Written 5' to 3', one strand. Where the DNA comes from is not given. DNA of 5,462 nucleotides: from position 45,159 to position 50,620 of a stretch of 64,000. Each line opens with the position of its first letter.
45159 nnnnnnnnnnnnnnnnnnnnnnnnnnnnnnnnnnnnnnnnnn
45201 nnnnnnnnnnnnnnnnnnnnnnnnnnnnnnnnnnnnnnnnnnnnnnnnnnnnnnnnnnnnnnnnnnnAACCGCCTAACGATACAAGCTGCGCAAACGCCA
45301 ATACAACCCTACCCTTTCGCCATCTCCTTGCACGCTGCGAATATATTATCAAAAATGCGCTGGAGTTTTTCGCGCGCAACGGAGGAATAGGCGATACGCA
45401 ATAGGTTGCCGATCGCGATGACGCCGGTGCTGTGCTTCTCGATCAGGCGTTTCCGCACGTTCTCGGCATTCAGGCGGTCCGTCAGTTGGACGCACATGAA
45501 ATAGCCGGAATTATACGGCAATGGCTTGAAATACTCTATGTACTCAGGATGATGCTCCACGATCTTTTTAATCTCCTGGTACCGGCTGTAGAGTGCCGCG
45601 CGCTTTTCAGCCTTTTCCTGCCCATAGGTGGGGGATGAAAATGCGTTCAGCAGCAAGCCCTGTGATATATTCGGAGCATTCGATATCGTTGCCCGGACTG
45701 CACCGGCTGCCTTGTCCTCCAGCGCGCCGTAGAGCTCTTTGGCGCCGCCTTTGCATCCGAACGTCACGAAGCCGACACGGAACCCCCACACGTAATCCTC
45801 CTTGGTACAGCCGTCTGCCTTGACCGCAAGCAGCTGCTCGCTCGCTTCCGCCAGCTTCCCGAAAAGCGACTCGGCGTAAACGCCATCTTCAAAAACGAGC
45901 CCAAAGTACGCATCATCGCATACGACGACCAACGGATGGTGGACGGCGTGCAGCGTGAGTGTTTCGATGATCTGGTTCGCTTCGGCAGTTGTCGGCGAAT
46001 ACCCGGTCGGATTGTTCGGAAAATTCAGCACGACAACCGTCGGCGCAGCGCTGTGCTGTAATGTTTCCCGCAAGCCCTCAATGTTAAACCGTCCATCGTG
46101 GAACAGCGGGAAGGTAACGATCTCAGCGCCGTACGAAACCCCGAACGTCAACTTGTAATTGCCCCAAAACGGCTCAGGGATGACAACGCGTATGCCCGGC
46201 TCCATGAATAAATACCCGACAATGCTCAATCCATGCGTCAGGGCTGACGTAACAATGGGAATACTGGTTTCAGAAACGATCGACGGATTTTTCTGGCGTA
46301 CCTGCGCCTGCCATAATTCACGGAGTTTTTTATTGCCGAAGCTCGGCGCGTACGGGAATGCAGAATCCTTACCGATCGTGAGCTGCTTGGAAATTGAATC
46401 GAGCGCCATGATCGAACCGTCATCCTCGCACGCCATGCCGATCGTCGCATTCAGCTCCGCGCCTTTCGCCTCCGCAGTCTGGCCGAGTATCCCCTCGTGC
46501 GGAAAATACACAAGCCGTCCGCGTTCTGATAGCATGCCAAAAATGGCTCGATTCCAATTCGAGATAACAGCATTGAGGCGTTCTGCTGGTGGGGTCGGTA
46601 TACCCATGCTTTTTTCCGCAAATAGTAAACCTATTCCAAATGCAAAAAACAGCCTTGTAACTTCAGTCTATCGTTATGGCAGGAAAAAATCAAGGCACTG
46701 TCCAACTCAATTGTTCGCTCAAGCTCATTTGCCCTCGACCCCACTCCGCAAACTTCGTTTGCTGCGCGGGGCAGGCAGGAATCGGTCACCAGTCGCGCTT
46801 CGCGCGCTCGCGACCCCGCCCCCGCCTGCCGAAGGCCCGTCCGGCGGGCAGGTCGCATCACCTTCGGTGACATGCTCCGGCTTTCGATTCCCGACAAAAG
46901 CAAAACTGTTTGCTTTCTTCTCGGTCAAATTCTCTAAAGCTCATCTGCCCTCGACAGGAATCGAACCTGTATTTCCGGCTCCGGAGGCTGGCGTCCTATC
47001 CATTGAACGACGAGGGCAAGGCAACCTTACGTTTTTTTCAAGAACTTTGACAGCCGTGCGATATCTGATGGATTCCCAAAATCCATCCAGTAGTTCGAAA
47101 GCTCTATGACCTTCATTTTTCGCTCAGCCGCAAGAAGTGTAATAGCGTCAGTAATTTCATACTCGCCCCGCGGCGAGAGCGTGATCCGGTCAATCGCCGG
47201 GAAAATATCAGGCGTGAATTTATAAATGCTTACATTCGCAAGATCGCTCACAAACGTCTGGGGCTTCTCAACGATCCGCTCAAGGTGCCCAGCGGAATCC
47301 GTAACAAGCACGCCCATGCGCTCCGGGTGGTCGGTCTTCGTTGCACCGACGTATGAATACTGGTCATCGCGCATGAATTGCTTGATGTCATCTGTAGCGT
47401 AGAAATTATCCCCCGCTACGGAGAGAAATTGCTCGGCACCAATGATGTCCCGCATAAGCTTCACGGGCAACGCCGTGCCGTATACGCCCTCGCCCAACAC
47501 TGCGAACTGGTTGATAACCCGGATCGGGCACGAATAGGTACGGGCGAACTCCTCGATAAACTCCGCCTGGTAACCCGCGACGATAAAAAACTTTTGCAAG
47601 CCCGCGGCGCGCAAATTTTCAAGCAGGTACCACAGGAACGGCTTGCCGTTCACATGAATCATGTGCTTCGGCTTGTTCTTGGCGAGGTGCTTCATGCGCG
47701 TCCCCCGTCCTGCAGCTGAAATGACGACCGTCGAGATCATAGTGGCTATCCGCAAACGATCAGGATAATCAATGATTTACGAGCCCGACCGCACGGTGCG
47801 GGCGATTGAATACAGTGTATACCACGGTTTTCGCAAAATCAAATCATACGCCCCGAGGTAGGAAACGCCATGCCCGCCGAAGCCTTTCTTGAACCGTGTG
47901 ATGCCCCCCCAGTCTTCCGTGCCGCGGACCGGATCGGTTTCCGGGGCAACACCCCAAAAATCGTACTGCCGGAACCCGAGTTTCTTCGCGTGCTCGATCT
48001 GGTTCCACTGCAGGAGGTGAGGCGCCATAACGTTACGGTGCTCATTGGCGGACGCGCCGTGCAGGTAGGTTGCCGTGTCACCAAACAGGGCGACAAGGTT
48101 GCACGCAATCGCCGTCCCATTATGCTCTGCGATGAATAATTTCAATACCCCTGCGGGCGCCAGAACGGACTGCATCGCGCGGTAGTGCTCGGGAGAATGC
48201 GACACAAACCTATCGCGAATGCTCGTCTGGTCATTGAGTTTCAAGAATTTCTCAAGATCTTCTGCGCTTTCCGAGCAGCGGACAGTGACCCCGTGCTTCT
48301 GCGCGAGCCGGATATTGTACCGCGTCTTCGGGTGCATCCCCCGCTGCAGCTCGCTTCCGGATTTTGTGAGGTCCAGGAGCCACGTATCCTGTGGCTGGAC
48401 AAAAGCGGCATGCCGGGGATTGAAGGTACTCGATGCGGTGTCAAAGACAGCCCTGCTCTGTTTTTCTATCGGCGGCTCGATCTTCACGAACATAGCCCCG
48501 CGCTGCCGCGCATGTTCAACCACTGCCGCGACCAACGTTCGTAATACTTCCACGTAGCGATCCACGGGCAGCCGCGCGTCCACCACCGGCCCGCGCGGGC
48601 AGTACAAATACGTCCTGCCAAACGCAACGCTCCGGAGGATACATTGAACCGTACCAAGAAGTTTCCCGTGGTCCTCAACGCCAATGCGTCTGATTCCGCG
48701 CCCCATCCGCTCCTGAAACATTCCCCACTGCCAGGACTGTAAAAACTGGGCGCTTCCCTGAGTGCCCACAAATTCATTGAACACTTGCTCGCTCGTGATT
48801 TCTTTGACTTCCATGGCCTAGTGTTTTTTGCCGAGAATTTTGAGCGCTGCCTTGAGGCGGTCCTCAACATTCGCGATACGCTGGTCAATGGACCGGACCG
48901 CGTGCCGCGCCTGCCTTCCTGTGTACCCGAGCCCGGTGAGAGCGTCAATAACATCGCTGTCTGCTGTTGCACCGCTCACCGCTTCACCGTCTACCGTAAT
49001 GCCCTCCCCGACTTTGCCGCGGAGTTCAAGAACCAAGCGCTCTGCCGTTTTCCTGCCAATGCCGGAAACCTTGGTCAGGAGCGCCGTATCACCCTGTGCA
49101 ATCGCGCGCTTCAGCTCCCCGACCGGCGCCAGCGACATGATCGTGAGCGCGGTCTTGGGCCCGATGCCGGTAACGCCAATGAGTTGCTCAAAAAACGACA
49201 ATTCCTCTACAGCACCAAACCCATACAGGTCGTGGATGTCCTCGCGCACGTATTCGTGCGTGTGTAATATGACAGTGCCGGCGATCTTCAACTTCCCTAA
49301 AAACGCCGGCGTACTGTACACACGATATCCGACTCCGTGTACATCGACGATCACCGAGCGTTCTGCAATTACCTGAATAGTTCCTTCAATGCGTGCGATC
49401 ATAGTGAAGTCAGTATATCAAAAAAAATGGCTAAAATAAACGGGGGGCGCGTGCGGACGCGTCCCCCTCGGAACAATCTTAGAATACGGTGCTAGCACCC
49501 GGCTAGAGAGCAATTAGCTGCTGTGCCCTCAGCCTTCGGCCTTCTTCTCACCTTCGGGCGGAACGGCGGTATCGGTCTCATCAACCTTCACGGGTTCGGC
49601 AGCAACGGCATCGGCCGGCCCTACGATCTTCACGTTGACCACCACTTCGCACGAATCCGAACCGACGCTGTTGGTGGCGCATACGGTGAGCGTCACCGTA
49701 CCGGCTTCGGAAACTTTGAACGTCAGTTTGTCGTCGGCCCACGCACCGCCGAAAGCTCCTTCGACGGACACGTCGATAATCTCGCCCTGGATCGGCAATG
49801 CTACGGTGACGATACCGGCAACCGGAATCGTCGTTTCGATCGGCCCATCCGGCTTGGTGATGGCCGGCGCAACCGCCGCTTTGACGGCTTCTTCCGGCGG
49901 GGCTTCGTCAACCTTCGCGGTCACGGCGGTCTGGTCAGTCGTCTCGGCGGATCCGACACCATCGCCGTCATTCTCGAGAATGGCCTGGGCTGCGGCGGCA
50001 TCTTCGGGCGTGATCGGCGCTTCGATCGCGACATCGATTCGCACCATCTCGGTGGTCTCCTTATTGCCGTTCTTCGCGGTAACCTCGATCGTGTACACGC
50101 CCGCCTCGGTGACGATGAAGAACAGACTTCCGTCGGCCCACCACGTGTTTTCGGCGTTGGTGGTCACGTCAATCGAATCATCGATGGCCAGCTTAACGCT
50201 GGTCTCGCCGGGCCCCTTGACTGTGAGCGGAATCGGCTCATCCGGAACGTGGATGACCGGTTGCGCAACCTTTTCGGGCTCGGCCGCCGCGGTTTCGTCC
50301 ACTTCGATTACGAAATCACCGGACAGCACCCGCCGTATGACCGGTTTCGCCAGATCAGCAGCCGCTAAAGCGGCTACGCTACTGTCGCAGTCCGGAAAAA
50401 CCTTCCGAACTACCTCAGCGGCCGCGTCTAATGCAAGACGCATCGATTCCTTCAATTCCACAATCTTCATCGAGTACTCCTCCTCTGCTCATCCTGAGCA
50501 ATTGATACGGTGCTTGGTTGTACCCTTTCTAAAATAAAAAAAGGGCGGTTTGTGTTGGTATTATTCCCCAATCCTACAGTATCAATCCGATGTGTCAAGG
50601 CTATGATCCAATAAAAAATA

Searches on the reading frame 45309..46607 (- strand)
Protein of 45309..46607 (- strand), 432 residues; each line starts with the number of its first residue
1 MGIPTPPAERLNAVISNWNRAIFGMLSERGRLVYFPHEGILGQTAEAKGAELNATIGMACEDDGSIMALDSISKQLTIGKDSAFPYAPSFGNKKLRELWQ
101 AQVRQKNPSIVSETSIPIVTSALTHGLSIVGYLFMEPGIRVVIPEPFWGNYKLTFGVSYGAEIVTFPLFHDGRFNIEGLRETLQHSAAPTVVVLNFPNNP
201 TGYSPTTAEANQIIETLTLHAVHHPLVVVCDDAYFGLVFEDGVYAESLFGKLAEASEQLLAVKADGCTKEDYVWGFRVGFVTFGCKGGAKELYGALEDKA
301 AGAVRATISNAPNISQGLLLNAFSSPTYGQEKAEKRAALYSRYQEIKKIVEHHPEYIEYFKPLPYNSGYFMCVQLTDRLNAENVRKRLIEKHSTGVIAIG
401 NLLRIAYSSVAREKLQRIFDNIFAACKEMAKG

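Call 83: search_protein_families(library=pfam, proteins=[window:45309-46607:-], max_evalue=0.0001)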
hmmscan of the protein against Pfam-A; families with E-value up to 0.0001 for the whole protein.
window:45309-46607:- (432 aa): 1 family
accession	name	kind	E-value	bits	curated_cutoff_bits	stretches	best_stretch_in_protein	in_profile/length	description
PF00155.27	Aminotran_1_2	-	3.1e-27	96.1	19.7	1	84-421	36-360/361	Aminotransferase class I and II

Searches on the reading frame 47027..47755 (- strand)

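Call 83: search_protein_families(library=pfam, proteins=[window:47027-47755:-], max_evalue=0.0001)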
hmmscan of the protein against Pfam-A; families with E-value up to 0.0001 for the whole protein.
window:47027-47755:- (242 aa): 2 families
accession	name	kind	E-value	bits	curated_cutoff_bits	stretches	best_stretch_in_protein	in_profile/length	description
PF00483.29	NTP_transferase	-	1.8e-32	113.3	21.2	1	11-241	3-244/245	Nucleotidyl transferase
PF12804.13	NTP_transf_3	-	6.3e-10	39.9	27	1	10-129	1-109/160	MobA-like NTP transferase domain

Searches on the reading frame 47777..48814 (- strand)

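Call 84: search_protein_families(library=pfam, proteins=[window:47777-48814:-], max_evalue=0.0001)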
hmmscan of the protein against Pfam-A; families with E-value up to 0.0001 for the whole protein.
window:47777-48814:- (345 aa): 2 families
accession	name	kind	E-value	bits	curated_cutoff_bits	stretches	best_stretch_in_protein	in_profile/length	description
PF02388.22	FemAB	-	1.4e-44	153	24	3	229-338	300-404/406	FemAB family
PF13480.13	Acetyltransf_6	-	4.4e-17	63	22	1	164-288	7-136/143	Acetyltransferase (GNAT) domain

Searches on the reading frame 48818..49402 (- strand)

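Call 84: search_protein_families(library=pfam, proteins=[window:48818-49402:-], max_evalue=0.0001)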
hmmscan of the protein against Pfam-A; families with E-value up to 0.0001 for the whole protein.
window:48818-49402:- (194 aa): 4 families
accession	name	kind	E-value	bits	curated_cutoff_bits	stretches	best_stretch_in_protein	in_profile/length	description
PF01330.27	RuvA_N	-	1.1e-17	64.2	23.6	1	1-61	1-61/61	RuvA N terminal domain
PF14520.12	HHH_5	-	3.4e-15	56.7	27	1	71-128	1-56/57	Helix-hairpin-helix domain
PF00633.29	HHH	-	6.9e-09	35.6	24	0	106-123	10-27/30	Helix-hairpin-helix motif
PF07499.19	RuvA_C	-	2.8e-08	34.5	24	1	149-190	4-46/47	RuvA, C-terminal domain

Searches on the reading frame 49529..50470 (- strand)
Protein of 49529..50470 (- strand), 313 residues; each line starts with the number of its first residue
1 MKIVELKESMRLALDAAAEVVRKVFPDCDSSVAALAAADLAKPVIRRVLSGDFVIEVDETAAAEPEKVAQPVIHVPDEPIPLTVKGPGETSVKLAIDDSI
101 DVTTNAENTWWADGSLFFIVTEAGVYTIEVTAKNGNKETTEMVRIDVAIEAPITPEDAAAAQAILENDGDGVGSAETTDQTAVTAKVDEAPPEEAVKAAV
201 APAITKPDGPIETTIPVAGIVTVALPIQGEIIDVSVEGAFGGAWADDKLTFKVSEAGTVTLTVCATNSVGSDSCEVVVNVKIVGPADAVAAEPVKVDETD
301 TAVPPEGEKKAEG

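Call 84: search_protein_families(library=pfam, proteins=[window:49529-50470:-], max_evalue=0.0001)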
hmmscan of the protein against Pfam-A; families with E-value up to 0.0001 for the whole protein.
window:49529-50470:- (313 aa): 1 family
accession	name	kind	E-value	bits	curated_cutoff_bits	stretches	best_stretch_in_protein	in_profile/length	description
PF00801.26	PKD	-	1.7e-05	25.2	23.5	0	118-147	51-80/80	PKD domain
